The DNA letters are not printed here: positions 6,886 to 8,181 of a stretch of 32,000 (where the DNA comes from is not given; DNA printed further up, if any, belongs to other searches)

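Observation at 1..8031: Orphan aryl-starter assembly line: chorismatase, aryl-AMP ligase and free carrier protein feeding a C-first NRPS/PKS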

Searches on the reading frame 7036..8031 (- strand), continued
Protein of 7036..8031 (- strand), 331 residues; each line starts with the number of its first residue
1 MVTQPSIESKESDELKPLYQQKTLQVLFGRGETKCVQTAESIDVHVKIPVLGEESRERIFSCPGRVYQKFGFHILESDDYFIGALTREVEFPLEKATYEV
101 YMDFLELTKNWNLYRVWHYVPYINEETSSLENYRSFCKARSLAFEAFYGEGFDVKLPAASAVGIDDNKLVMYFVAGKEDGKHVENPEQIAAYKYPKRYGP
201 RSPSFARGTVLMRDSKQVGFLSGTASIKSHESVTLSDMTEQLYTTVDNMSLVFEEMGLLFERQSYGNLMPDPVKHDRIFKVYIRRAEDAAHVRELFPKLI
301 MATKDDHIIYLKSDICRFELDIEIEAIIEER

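Call 15: find_related_loci(query=A1, collection=genome_contigs, flank=10000)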
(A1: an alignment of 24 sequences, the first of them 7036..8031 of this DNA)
Query A1 (331 aa) in genome_contigs; peptide patterns used: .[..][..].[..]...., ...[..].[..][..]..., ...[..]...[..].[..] (x = any residue, [..] = any of these).
600 stretches matched a pattern (row limit reached: there are more); 512 encode a relative of the query (tblastn E <= 1e-3); the best 80 are kept; 80 distinct loci.
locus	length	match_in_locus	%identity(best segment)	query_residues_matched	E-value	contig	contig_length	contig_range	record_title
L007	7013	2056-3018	93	1-321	0e+0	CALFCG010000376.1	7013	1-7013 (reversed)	MAG: uncultured cyanobacterium isolate R2_Bin_METABAT__82_1 genome assembly, contig: c_000000982716, whole genome shotgu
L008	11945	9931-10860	73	22-331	5e-160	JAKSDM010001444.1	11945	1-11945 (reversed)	MAG: Pseudanabaenales cyanobacterium isolate MAG.87 k141_4633719, whole genome shotgun sequence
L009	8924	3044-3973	71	22-331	3e-158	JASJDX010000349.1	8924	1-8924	MAG: Pleurocapsa sp. MO_192.B19 MO_192.c_3639, whole genome shotgun sequence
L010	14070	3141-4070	68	22-331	2e-150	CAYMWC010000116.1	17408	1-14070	MAG TPA_asm: uncultured Pleurocapsa sp. isolate SRP072547_co1_227 genome assembly, contig: NODE_5301_length_17408_cov_9.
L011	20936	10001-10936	67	20-331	8e-150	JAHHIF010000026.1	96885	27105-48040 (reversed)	MAG: Symplocastrum torsivum CPER-KK1 scaffold_146_c1, whole genome shotgun sequence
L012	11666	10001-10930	62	22-331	6e-138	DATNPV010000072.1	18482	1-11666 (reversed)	MAG TPA_asm: Waterburya sp. isolate SMAG_U16490 k141_69096, whole genome shotgun sequence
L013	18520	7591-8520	62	20-329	4e-134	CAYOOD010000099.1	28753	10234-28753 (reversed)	MAG TPA_asm: uncultured bacterium isolate binchicken_co135_64 genome assembly, contig: NODE_3002_length_28753_cov_26.195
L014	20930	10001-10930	62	22-331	6e-133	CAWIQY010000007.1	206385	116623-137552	MAG: uncultured cyanobacterium isolate MFD03250.bin.1.144 genome assembly, contig: contig_19314, whole genome shotgun se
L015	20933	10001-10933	60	20-331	1e-129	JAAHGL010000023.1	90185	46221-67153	MAG: Symploca sp. SIO2C1 2C1_NODE_23, whole genome shotgun sequence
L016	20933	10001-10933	59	20-331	6e-129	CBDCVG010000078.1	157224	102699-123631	MAG: Caldora sp. isolate e91194d1-5003-4bb1-8e0a-ecd65b6f64b4 genome assembly, contig: contig_78, whole genome shotgun s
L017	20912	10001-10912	54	20-331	5e-113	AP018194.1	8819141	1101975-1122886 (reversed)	Scytonema sp. HK-05 DNA, nearly complete genome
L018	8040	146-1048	51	22-331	1e-105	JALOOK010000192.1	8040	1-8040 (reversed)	MAG: Oscillatoria sp. Prado101 scaffold_11509, whole genome shotgun sequence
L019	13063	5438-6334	50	24-331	4e-102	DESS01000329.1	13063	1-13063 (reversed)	MAG TPA_asm: Richelia sp. UBA3308 UBA3308_contig_610, whole genome shotgun sequence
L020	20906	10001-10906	50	24-331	2e-100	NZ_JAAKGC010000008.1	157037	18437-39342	Aetokthonos hydrillicola CCALA 1050 contig_12, whole genome shotgun sequence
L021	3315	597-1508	49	24-331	5e-102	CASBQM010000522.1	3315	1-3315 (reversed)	MAG: uncultured cyanobacterium isolate PMM_0036 genome assembly, contig: PMM_0036_000000000522, whole genome shotgun seq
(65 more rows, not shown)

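Call 20: search_solved_structures(query=window:7036-8031:-, show_alignments=3, max_evalue=0.001)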
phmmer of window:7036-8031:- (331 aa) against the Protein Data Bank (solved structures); distinct sequences matched with E-value up to 0.001: 3.
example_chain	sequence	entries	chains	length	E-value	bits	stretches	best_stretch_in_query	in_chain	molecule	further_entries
5ag3_A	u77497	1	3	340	7.1e-38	133.6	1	95-328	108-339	PUTATIVE PTERIDINE-DEPENDENT DIOXYGENASE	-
5a3k_A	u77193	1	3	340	1.8e-36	129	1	95-328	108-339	PUTATIVE PTERIDINE-DEPENDENT DIOXYGENASE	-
4bps_A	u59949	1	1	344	5.2e-27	97.9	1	76-328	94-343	FKBO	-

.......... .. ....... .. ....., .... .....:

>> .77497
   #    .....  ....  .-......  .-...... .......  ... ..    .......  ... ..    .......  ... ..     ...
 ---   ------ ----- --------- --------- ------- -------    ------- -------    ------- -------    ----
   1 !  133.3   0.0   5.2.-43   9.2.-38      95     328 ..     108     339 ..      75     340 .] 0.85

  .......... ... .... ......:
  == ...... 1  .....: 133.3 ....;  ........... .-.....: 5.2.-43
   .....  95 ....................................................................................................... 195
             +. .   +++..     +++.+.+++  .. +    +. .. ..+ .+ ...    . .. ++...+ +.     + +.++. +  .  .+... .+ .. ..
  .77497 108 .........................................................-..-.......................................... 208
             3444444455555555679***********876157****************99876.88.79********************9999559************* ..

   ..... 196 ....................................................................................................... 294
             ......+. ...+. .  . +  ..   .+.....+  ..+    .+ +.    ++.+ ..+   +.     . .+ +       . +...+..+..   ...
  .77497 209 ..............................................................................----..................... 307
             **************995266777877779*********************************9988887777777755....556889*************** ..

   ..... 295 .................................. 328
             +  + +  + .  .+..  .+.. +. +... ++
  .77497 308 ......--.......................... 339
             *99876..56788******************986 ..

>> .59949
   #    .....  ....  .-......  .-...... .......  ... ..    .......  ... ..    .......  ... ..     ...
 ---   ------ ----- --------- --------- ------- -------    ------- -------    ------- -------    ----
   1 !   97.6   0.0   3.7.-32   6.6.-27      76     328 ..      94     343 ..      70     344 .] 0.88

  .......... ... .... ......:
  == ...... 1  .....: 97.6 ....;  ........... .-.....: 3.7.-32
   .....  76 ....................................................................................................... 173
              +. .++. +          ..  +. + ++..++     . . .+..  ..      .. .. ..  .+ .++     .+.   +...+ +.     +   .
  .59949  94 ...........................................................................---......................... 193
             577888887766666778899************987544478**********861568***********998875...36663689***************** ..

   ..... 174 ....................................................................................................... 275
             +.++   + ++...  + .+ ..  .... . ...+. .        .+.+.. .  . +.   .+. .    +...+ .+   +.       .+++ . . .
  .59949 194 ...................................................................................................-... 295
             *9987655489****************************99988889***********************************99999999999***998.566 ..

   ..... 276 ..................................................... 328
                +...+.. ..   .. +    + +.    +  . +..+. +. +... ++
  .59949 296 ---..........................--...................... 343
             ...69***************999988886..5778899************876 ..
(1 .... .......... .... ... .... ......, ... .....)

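Call 27: find_encoding_contigs(protein=P0002, flank=10000, max_places=3)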
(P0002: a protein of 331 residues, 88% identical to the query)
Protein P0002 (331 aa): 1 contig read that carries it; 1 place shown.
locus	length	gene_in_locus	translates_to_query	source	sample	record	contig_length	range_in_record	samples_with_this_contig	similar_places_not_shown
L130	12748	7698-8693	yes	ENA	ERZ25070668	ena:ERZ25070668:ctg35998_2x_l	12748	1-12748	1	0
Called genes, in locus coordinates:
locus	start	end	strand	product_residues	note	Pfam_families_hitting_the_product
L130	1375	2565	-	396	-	PF13709:DUF4159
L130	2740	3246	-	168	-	PF09684:Tail_P2_I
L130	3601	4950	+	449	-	PF16684:ResT-TelK_cat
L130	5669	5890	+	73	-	-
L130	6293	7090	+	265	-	PF03808:Glyco_tran_WecG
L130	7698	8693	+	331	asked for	PF21168:FkbO_Hyg5-like_N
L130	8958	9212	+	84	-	PF00501:AMP-binding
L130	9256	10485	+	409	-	PF00501:AMP-binding, PF23562:AMP-binding_C_3 (weak), PF13193:AMP-binding_C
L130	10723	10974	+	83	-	PF00550:PP-binding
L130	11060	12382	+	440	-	PF00668:Condensation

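Call 30: search_protein_families(library=pfam, proteins=[L011:12886-14034:+, L011:14786-15451:+, L011:15512-16642:+, L011:7365-8531:+, L011:8558-9397:+, L016:12652-13725:+, L016:14995-19203:+, L016:7910-9001:+, L015:18838-20931:+, L009:5951-6547:+], max_evalue=0.001)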
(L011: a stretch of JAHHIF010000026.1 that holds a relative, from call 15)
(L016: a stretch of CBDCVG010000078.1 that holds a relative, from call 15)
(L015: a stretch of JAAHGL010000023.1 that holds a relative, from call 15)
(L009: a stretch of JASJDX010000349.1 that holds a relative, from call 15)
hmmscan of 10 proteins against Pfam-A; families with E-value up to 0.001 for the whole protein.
L011:12886-14034:+ (382 aa): 1 family
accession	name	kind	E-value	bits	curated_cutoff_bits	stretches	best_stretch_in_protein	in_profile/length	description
PF00296.26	Bac_luciferase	-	1.4e-55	189.3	27.9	1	20-332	1-310/314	Luciferase-like monooxygenase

L011:14786-15451:+ (221 aa): 1 family
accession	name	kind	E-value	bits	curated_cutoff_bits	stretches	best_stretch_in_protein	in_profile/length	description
PF01947.21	Rv2949c-like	-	4e-15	56.5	22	1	65-214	1-143/149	Chorismate pyruvate-lyase Rv2949c-like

L011:15512-16642:+ (376 aa): 1 family
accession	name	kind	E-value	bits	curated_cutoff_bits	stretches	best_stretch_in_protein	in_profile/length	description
PF00793.26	DAHP_synth_1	-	6.8e-89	297.8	25.5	1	45-340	8-268/270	DAHP synthetase I family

L011:7365-8531:+ (388 aa): 2 families
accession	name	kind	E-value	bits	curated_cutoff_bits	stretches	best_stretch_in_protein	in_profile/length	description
PF08240.17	ADH_N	-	5.7e-25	88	23.5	1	25-157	2-104/104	Alcohol dehydrogenase GroES-like domain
PF00107.32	ADH_zinc_N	-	1.1e-18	67.9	31.8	1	196-263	1-68/129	Zinc-binding dehydrogenase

L011:8558-9397:+ (279 aa): 2 families
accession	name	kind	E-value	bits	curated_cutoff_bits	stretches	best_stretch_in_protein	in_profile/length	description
PF00753.33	Lactamase_B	-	1.5e-15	58.1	22.7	1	30-218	4-161/196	Metallo-beta-lactamase superfamily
PF12706.13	Lactamase_B_2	-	0.00042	20.4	27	1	44-156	3-98/200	Beta-lactamase superfamily domain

L016:12652-13725:+ (357 aa): 1 family
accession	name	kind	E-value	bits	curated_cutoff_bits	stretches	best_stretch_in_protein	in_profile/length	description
PF00296.26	Bac_luciferase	-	3.8e-57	194.5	27.9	1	1-315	1-311/314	Luciferase-like monooxygenase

L016:14995-19203:+ (1402 aa): 6 families
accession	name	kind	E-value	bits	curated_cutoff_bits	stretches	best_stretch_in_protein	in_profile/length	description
PF00668.25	Condensation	-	1e-108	364.4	30.6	1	84-526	3-452/456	Condensation domain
PF00501.34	AMP-binding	-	1.9e-69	234.7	29.9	1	548-905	1-383/384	AMP-binding enzyme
PF00550.31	PP-binding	-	1.1e-15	58.1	20.8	1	1072-1133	2-65/67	Phosphopantetheine attachment site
PF13193.12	AMP-binding_C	-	2.7e-08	35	24.5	1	965-1040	1-76/76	AMP-binding enzyme C-terminal domain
PF00975.26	Thioesterase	-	5e-05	24.1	26.4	1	1198-1256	44-102/226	Thioesterase domain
PF23297.2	ACP_SdgA_C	-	0.00077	19.9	27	0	1091-1137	35-81/95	Highly reducing polyketide synthase sdgA, C-terminal ACP domain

L016:7910-9001:+ (363 aa): 1 family
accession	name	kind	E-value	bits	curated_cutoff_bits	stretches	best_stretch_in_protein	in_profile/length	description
PF00793.26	DAHP_synth_1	-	7.9e-89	297.6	25.5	1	46-339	9-267/270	DAHP synthetase I family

L015:18838-20931:+ (698 aa): 2 families
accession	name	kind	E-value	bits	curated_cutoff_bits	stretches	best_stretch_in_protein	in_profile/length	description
PF00668.25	Condensation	-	1.1e-109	367.6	30.6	1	85-526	4-452/456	Condensation domain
PF00501.34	AMP-binding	-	1.9e-20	73.5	29.9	1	549-698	2-169/384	AMP-binding enzyme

L009:5951-6547:+ (198 aa): 2 families
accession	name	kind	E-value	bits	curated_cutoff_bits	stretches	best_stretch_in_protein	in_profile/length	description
PF01947.21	Rv2949c-like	-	5.4e-20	72.3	22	1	42-191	1-143/149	Chorismate pyruvate-lyase Rv2949c-like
PF04345.18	Chor_lyase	-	0.00037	20.6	23.6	1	42-187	24-155/168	Chorismate lyase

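Call 69: search_dna_similar(query=window:7036-8031:-, collection=plasmids, mode=protein, max_rows=15)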
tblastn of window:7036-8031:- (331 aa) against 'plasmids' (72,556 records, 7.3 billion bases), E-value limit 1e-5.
Records with a match: 10; places in all: 10; records where one place covers at least 80% of the query: 0.
Best place of each record, by identity: <60% 10.
By first word of the organism name: Streptomyces 5; Pseudonocardia 2; Aureibacter 2; Caballeronia 1.
By predicted mobility (MOB-suite, as given by PLSDB): non-mobilizable 8; mobilizable 2.
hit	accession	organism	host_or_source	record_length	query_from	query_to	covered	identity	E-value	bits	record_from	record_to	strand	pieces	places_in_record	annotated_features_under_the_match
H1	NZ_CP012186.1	Pseudonocardia sp. EC080619-01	Apterostigma dentigerum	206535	95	320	68%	38.6%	6e-36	144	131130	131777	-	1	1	FkbO/Hyg5 family chorismatase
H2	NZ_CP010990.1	Pseudonocardia sp. EC080625-04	Apterostigma dentigerum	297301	95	320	68%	38.6%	6e-36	144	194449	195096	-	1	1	FkbO/Hyg5 family chorismatase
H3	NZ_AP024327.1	Caballeronia sp. NK8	-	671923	95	320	68%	37.2%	5e-33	136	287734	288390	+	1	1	FkbO/Hyg5 family chorismatase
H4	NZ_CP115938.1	Streptomyces goshikiensis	microorganism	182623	95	320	68%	33.9%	3e-25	113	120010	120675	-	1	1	FkbO/Hyg5 family chorismatase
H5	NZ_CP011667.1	Streptomyces sp. Mg1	-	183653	95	320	68%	33.9%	3e-25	113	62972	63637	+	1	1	FkbO/Hyg5 family chorismatase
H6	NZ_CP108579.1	Streptomyces goshikiensis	-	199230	95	320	68%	33.9%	3e-25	113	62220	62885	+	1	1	FkbO/Hyg5 family chorismatase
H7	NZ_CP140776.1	Streptomyces goshikiensis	cell culture,soil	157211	95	320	68%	33.9%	1e-24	111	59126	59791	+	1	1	FkbO/Hyg5 family chorismatase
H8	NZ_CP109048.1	Streptomyces sp. NBC_00637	-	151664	113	320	63%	33.6%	6e-19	95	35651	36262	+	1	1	FkbO/Hyg5 family chorismatase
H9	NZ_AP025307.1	Aureibacter tunicatorum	-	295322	80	320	73%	23.2%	7e-8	62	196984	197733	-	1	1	hypothetical protein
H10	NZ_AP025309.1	Aureibacter tunicatorum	-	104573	112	320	63%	23.8%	4e-7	59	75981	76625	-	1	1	hypothetical protein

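Call 70: search_protein_families(library=pfam, proteins=[L015:9983-12493:+, L016:9983-12511:+, L014:9968-12493:+, L015:12734-13807:+, L015:14299-17019:+], max_evalue=0.001)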
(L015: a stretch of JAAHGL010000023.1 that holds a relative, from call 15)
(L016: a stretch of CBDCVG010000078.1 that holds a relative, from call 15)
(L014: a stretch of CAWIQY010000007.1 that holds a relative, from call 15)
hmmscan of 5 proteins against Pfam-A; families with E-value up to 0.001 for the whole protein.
L015:9983-12493:+ (836 aa): 3 families
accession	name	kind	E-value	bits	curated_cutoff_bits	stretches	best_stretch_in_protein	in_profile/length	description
PF00501.34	AMP-binding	-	5.9e-75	252.9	29.9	1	337-705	3-383/384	AMP-binding enzyme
PF21168.2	FkbO_Hyg5-like_N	-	2.2e-16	60.5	27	1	85-163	45-122/122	Chorismatase FkbO/Hyg5-like, N-terminal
PF13193.12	AMP-binding_C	-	2.4e-14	54.4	24.5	1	756-825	1-72/76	AMP-binding enzyme C-terminal domain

L016:9983-12511:+ (842 aa): 3 families
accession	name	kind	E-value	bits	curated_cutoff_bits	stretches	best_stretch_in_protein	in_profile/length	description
PF00501.34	AMP-binding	-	2.9e-75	253.9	29.9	1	337-711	3-383/384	AMP-binding enzyme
PF21168.2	FkbO_Hyg5-like_N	-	2.9e-16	60.1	27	1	84-163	44-122/122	Chorismatase FkbO/Hyg5-like, N-terminal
PF13193.12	AMP-binding_C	-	2.3e-13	51.3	24.5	1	762-831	1-72/76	AMP-binding enzyme C-terminal domain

L014:9968-12493:+ (841 aa): 3 families
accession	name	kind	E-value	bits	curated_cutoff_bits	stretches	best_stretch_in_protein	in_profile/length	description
PF00501.34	AMP-binding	-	9e-78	262.2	29.9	1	346-711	5-384/384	AMP-binding enzyme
PF21168.2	FkbO_Hyg5-like_N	-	1.1e-20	74.4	27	1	65-166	19-122/122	Chorismatase FkbO/Hyg5-like, N-terminal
PF13193.12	AMP-binding_C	-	6.9e-13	49.8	24.5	1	761-830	1-72/76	AMP-binding enzyme C-terminal domain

L015:12734-13807:+ (357 aa): 1 family
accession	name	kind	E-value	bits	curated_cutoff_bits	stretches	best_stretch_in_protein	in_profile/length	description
PF00296.26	Bac_luciferase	-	3.9e-57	194.4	27.9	1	1-315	1-311/314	Luciferase-like monooxygenase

L015:14299-17019:+ (906 aa): 3 families
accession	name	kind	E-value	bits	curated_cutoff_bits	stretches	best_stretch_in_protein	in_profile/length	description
PF00668.25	Condensation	-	3.4e-106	356.1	30.6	1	83-517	2-449/456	Condensation domain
PF00550.31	PP-binding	-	5.7e-12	46.1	20.8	1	545-605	3-65/67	Phosphopantetheine attachment site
PF00975.26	Thioesterase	-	1e-07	32.9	26.4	1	680-729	53-102/226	Thioesterase domain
